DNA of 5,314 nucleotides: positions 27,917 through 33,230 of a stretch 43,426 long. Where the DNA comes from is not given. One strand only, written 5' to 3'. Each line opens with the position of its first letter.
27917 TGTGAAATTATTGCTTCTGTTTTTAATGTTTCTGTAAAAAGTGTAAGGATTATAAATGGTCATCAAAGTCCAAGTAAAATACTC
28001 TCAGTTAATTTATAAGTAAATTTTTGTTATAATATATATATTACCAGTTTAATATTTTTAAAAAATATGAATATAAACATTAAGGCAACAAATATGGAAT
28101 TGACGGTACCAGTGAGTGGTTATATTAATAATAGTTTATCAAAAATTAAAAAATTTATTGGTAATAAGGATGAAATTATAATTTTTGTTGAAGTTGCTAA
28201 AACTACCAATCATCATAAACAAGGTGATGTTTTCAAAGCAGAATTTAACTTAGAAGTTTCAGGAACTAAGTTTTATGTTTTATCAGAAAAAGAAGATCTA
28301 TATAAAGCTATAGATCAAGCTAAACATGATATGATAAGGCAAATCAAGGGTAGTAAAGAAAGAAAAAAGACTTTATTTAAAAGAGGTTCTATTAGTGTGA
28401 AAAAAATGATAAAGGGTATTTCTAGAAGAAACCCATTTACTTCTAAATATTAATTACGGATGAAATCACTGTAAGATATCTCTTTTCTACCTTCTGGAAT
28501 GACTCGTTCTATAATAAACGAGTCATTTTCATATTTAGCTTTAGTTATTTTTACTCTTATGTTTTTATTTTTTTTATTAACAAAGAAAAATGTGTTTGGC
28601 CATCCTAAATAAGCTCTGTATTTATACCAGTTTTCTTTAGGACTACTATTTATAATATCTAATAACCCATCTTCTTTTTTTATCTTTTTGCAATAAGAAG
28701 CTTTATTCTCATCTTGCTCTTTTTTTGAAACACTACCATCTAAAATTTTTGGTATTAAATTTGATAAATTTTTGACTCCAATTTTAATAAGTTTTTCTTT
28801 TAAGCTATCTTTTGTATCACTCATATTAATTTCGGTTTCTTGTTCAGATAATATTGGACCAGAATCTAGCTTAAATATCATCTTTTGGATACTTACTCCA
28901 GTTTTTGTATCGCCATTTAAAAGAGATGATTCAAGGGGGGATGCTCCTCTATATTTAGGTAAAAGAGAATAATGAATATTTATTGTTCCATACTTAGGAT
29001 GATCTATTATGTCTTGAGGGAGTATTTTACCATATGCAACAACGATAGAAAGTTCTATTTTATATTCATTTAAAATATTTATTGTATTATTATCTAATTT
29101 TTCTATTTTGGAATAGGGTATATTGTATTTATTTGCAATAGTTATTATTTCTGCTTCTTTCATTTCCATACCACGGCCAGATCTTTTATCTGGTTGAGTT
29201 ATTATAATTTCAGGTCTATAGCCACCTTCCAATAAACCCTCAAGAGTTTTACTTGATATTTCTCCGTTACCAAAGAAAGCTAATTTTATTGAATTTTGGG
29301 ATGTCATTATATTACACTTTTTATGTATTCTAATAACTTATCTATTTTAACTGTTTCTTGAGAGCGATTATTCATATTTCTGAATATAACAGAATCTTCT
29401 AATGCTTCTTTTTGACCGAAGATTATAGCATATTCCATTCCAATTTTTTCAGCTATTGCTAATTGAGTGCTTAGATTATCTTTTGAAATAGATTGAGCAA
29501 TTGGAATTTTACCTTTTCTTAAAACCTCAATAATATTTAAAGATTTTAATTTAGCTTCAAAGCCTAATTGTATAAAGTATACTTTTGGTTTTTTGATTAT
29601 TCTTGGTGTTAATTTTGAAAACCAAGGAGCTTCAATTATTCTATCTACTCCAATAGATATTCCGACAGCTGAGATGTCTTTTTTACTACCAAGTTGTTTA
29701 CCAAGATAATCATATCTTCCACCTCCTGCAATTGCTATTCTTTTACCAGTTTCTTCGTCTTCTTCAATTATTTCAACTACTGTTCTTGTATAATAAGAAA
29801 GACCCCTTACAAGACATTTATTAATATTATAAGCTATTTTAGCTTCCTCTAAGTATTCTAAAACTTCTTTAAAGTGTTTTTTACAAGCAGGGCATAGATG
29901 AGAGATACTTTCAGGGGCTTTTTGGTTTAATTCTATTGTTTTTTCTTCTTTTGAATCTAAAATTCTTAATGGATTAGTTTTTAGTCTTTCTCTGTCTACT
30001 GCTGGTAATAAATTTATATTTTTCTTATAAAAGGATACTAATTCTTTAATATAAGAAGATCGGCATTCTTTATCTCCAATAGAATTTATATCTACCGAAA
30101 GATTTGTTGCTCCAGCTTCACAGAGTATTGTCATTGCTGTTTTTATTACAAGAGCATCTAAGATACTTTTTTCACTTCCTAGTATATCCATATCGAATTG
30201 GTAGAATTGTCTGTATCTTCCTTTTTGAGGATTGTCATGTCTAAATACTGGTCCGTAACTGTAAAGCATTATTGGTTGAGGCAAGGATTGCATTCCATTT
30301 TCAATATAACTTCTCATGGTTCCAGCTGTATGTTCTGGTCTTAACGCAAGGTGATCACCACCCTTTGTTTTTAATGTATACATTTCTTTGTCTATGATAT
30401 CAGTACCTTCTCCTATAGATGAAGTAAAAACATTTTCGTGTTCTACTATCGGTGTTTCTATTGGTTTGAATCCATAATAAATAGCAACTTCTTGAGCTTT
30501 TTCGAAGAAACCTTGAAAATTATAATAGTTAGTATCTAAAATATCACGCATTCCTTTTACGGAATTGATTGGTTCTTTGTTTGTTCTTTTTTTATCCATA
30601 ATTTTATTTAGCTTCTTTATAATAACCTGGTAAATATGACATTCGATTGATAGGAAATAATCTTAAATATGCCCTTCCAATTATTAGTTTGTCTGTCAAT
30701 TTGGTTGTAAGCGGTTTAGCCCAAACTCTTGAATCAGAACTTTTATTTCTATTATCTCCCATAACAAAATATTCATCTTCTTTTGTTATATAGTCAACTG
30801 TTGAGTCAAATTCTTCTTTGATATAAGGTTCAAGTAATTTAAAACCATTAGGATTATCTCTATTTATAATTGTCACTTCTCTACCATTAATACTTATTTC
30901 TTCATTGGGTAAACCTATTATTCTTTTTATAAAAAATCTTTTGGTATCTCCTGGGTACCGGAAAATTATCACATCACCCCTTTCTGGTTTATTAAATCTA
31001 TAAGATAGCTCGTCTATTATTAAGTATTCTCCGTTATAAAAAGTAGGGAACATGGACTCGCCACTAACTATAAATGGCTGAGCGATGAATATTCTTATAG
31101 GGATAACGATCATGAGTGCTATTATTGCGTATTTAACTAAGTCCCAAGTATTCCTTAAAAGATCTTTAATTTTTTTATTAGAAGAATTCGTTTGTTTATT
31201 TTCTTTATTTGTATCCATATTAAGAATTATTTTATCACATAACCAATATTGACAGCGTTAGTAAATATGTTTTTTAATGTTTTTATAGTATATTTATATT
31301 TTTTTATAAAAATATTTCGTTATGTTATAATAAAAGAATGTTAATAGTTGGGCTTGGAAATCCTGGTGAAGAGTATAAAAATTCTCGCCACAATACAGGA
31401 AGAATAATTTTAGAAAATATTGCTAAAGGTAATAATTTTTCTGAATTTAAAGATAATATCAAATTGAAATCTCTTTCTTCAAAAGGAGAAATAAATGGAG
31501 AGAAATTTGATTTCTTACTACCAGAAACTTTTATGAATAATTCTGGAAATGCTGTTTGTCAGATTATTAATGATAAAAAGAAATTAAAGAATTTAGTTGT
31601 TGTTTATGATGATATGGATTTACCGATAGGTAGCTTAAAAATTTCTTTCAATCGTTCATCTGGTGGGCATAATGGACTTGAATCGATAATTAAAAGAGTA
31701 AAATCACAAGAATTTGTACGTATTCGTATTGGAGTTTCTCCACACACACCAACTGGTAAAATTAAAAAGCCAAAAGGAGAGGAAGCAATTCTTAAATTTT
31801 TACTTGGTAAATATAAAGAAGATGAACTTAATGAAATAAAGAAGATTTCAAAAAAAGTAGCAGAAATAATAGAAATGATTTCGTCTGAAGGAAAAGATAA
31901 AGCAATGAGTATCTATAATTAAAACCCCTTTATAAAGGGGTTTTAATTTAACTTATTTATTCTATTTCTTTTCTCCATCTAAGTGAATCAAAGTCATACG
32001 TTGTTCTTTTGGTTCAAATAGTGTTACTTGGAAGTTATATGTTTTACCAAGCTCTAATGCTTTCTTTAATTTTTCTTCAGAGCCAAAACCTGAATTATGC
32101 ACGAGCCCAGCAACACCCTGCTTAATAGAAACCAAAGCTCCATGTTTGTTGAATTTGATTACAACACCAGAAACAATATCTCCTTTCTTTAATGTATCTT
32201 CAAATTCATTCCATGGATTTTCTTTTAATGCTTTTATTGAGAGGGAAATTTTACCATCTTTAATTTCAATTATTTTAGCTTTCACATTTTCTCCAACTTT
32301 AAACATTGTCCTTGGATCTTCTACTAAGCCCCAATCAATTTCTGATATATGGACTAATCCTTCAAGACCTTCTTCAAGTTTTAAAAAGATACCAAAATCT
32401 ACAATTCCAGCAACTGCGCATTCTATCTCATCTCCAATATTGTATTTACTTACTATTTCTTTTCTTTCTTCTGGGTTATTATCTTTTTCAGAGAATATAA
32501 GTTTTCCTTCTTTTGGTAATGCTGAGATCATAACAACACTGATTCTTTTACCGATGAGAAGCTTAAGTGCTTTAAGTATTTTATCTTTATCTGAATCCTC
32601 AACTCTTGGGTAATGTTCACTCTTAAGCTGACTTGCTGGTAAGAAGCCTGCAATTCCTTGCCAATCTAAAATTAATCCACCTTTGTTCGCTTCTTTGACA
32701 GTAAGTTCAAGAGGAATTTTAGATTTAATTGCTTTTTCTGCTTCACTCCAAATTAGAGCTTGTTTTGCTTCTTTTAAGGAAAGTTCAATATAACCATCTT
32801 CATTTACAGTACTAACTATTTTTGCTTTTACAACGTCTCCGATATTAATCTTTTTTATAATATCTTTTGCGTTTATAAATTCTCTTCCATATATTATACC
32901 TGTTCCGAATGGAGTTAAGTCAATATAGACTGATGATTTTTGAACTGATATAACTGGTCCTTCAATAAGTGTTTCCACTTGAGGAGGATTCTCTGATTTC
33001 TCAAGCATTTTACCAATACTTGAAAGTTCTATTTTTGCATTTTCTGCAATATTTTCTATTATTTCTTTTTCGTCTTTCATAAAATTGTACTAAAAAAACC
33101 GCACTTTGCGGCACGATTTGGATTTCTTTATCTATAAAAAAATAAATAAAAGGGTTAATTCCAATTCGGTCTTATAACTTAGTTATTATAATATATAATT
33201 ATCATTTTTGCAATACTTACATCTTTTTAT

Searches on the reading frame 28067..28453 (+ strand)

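Call 7: search_protein_families(library=pfam, proteins=[window:28067-28453:+], max_evalue=0.001)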
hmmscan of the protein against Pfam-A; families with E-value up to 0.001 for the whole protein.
window:28067-28453:+ (128 aa): 1 family
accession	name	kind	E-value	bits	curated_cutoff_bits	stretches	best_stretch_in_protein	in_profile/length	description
PF02482.25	Ribosomal_S30AE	-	3.5e-12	47.3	23.7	1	3-101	1-88/88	Sigma 54 modulation protein / S30EA ribosomal protein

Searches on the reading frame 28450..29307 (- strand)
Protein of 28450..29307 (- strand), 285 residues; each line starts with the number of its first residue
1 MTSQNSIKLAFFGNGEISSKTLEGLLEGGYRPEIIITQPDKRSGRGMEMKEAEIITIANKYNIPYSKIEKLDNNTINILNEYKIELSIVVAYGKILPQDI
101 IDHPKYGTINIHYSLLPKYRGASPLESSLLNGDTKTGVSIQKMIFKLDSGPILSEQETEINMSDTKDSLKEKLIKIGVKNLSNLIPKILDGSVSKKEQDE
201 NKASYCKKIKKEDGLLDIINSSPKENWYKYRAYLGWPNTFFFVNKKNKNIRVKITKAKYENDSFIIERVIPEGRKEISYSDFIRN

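Call 7: search_protein_families(library=pfam, proteins=[window:28450-29307:-], max_evalue=0.001)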
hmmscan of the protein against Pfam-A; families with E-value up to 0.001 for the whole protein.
window:28450-29307:- (285 aa): 2 families
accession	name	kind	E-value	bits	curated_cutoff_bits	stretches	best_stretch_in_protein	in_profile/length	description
PF00551.24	Formyl_trans_N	-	5.6e-34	117.9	26.1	1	8-182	2-178/181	Formyl transferase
PF02911.23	Formyl_trans_C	-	6.8e-05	23.4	21.1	1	208-263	1-51/100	Formyl transferase, C-terminal domain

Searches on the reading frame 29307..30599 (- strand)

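Call 7: search_protein_families(library=pfam, proteins=[window:29307-30599:-], max_evalue=0.001)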
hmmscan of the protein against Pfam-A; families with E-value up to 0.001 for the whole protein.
window:29307-30599:- (430 aa): 4 families
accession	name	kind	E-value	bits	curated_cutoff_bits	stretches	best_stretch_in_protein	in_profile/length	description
PF13393.11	tRNA-synt_His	-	3.6e-31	109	25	1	16-321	1-308/308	Histidyl-tRNA synthetase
PF00587.30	tRNA-synt_2b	-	3e-12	47.4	29.3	1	74-286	1-129/179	tRNA synthetase class II core domain (G, H, P, S and T)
PF03129.25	HGTP_anticodon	-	1.2e-10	41.8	21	1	340-428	2-93/94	Anticodon binding domain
PF01409.25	tRNA-synt_2d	-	0.00069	19.6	19.8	0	29-148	20-141/246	tRNA synthetases class II core domain (F)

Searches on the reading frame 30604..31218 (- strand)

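Call 7: search_protein_families(library=pfam, proteins=[window:30604-31218:-], max_evalue=0.001)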
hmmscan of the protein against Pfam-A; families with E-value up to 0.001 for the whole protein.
window:30604-31218:- (204 aa): 2 families
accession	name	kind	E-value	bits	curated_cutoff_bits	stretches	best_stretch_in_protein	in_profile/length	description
PF10502.14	Peptidase_S26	-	4.5e-37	128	22.9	1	26-187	3-167/168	Signal peptidase, peptidase S26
PF00717.28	Peptidase_S24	-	2e-05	24.7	23.3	1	51-108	40-89/116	Peptidase S24-like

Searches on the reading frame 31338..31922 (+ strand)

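Call 7: search_protein_families(library=pfam, proteins=[window:31338-31922:+], max_evalue=0.001)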
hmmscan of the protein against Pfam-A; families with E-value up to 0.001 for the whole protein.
window:31338-31922:+ (194 aa): 1 family
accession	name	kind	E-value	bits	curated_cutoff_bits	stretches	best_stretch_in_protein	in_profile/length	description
PF01195.25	Pept_tRNA_hydro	-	3.4e-50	170.9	27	1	2-194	1-183/183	Peptidyl-tRNA hydrolase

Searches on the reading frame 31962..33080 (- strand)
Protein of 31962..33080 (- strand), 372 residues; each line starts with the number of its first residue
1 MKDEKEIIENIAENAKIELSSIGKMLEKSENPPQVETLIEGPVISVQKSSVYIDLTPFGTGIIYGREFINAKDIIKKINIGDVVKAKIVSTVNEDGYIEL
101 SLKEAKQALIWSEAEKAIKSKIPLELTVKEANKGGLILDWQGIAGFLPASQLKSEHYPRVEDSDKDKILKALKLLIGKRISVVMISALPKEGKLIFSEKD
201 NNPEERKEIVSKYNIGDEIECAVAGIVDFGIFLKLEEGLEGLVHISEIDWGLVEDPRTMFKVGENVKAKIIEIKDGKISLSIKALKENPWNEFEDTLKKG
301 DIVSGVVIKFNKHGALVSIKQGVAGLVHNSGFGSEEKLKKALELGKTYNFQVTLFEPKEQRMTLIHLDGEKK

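Call 7: search_protein_families(library=pfam, proteins=[window:31962-33080:-], max_evalue=0.001)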
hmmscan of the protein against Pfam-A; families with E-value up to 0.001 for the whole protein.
window:31962-33080:- (372 aa): 4 families
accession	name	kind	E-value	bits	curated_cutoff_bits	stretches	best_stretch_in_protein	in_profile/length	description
PF00575.29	S1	-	7.6e-36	122.8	22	3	212-283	1-74/74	S1 RNA binding domain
PF23459.1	S1_RRP5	-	1.3e-09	38.9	27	0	297-330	1-34/72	RRP5 S1 domain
PF21710.3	Spt6_S1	-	4.8e-08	33.6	27.5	0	291-354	8-74/91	Spt6, S1/OB domain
PF21543.3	CvfB_2nd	-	2.7e-06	27.6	27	0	256-283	51-75/76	Virulence regulatory factor CvfB, second domain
